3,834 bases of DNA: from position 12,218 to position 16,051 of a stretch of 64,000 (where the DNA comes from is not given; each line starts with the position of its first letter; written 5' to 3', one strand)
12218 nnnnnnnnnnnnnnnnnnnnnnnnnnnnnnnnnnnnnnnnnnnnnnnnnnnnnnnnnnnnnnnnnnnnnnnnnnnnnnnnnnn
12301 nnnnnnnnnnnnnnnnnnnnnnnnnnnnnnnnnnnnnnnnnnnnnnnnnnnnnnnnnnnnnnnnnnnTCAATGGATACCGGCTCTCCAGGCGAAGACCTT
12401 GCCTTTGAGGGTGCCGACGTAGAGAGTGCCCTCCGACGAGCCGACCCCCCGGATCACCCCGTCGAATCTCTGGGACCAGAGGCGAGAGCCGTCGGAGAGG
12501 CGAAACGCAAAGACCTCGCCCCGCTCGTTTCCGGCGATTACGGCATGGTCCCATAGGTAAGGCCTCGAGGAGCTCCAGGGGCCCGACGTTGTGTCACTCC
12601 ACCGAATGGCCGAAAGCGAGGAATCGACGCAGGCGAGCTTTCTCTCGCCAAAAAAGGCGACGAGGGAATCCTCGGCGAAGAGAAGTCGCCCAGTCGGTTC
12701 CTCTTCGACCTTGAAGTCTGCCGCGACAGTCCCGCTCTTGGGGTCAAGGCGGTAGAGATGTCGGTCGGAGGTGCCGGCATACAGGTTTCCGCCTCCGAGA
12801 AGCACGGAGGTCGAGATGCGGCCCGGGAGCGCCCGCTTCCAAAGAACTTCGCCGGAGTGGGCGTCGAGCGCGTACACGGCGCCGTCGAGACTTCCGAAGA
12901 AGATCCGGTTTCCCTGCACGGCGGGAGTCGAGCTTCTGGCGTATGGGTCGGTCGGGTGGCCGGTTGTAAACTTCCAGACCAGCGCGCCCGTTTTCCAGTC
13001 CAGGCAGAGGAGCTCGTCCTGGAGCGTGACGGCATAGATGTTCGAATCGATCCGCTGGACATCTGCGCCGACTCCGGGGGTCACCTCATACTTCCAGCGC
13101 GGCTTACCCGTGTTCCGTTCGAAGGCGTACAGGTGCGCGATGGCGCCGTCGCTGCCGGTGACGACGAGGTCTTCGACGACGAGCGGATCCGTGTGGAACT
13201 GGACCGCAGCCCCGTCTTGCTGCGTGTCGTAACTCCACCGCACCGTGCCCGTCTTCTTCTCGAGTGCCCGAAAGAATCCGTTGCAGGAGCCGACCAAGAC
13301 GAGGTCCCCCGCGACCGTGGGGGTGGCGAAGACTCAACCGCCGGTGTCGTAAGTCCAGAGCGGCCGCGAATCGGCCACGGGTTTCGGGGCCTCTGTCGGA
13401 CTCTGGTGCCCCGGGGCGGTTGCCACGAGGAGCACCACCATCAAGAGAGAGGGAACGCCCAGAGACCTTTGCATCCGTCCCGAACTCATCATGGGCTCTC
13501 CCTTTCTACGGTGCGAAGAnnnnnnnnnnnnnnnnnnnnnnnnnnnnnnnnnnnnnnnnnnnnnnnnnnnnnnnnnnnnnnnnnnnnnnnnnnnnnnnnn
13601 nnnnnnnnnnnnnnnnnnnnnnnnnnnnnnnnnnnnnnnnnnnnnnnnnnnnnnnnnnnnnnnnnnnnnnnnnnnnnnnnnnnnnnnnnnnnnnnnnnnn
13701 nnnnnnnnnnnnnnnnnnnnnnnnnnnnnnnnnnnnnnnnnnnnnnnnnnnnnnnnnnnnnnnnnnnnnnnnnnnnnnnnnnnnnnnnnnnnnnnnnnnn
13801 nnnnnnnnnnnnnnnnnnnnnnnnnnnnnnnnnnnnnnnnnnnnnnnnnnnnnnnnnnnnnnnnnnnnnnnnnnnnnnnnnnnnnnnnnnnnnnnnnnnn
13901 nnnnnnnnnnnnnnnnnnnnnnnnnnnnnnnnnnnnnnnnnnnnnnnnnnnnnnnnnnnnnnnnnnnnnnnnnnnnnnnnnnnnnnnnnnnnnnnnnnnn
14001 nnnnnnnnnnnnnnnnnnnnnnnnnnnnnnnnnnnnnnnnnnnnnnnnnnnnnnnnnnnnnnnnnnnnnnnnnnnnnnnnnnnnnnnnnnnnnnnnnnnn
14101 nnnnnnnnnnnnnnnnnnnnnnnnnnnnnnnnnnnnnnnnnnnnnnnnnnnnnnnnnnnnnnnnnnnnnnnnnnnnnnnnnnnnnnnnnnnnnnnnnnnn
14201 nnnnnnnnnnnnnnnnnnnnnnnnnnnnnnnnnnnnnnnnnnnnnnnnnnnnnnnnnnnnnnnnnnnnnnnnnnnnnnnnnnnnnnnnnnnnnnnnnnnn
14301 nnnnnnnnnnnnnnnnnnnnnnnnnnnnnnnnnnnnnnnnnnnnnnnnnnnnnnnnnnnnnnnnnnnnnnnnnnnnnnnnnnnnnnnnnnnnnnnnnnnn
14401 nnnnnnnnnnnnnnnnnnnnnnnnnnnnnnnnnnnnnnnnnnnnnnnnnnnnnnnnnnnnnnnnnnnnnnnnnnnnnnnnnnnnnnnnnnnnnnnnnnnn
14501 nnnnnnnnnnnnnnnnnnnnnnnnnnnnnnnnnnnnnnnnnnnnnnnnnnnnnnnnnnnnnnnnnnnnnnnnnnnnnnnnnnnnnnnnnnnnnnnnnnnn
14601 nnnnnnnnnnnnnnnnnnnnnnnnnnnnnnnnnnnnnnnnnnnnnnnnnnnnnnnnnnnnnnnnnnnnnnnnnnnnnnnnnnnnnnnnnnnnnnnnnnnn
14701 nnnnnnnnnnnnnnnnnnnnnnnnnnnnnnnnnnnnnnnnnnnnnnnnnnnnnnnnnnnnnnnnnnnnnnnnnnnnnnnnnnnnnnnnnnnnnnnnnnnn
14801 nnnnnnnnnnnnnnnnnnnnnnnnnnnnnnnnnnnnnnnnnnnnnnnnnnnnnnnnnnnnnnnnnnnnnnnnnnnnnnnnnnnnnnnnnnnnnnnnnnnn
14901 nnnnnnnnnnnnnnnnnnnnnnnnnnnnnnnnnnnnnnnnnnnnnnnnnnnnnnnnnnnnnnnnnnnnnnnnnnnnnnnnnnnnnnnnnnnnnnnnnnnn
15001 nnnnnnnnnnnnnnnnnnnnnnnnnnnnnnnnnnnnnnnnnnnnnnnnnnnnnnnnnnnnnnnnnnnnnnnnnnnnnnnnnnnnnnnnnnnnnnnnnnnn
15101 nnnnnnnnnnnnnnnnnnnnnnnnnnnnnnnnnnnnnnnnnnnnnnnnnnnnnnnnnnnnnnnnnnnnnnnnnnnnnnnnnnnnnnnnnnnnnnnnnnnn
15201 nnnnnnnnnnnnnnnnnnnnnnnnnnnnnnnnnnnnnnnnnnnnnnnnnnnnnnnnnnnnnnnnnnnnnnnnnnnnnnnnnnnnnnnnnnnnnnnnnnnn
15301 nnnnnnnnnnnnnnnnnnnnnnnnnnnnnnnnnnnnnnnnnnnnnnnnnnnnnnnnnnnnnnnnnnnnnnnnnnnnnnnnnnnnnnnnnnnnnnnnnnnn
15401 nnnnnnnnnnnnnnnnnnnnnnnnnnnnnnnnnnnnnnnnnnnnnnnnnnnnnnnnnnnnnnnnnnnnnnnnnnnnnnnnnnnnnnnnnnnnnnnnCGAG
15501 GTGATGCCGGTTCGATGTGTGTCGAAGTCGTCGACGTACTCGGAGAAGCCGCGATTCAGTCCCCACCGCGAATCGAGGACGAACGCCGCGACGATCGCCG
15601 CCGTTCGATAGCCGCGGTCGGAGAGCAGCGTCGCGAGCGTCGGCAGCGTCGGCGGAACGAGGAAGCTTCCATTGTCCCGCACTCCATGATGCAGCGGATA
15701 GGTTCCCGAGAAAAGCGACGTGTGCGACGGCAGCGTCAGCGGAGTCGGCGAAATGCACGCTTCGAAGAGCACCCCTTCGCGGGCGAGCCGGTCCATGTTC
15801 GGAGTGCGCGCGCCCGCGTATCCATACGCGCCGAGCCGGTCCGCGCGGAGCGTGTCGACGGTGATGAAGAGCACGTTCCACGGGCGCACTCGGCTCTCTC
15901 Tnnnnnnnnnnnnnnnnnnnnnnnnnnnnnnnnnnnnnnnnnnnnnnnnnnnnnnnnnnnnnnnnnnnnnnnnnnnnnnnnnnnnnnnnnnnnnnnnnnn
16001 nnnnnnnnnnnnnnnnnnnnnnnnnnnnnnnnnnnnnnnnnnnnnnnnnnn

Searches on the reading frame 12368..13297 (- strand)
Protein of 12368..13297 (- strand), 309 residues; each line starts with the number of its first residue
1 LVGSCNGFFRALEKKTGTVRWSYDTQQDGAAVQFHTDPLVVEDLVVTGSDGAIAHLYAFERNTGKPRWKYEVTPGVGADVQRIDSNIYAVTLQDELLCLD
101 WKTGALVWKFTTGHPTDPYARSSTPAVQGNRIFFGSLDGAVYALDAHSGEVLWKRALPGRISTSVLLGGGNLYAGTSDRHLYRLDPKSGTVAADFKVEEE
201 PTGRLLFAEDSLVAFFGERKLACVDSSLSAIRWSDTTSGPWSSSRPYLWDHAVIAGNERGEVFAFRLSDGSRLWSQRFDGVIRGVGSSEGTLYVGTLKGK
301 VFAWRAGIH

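Call 6: search_protein_families(library=pfam, proteins=[window:12368-13297:-], max_evalue=0.001)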
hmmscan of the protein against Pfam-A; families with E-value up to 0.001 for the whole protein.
window:12368-13297:- (309 aa): 3 families
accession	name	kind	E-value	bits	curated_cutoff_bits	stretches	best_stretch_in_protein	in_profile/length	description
PF13360.13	PQQ_2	-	6.4e-36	124.6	27.6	2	97-305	6-223/233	Outer membrane protein assembly factor BamB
PF13570.13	Beta-prop_ACSF4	-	1.9e-29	103.6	133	2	126-282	56-216/329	Beta-alanine-activating enzyme, beta-propeller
PF01011.28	PQQ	-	8.4e-12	45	26.7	1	107-156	30-84/595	Glucose/ethanol/alcohol dehydrogenase, beta-propeller domain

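Call 96: search_protein_families(library=padloc, proteins=[window:12368-13297:-], max_evalue=0.00001)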
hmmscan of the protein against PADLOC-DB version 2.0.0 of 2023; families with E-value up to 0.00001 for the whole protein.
window:12368-13297:- (309 aa): 0 families

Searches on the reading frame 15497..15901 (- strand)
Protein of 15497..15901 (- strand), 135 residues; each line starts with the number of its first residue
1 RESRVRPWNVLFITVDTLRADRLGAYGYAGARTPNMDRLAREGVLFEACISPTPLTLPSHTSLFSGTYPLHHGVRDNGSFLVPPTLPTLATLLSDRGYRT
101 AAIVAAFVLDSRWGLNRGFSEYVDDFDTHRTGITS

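Call 80: search_solved_structures(query=window:15497-15901:-, max_evalue=0.01, show_alignments=0)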
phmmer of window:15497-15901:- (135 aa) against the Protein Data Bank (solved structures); distinct sequences matched with E-value up to 0.01: 79 (the best 60 are shown).
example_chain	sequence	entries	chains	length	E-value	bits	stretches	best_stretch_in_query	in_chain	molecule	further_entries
7stt_A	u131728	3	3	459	1.2e-12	51.3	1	6-119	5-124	N-acetylgalactosamine-6-sulfatase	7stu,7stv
4uph_A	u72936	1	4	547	2.9e-12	50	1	5-81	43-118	SULFATASE (SULFURIC ESTER HYDROLASE) PROTEIN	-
3ed4_A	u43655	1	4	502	1.3e-11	48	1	7-103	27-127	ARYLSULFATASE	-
5g2v_A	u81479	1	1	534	2.1e-11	47.2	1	4-110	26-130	N-ACETYLGLUCOSAMINE-6-SULFATASE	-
4upi_A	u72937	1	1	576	3.6e-11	46.5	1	8-104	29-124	SULFATASE FAMILY PROTEIN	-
2qzu_A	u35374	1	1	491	3e-10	43.5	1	9-127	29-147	Putative sulfatase yidJ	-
9bas_B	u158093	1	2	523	3.5e-10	43.3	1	9-103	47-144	S1_15A sulfatase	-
8eg3_A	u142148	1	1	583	3.6e-10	43.3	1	6-103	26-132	Steryl-sulfatase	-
4fdi_A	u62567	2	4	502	3.8e-10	43.2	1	6-75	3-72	N-acetylgalactosamine-6-sulfatase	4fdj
1p49_A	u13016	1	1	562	4.1e-10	43.1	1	7-103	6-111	STERYL-SULFATASE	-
9s85_A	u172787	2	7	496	6e-10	42.5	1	7-103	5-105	Sulfatase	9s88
4upl_A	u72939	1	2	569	7.9e-10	42.1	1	8-79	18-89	SULFATASE FAMILY PROTEIN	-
3b5q_A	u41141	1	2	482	1e-09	41.8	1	9-101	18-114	Putative sulfatase yidJ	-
5g2t_A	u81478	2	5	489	1.1e-09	41.7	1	9-101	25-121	2-O GLYCOSAMINOGLYCAN SULFATASE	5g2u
9s7x_A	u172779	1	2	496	1.1e-09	41.6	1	7-103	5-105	Sulfatase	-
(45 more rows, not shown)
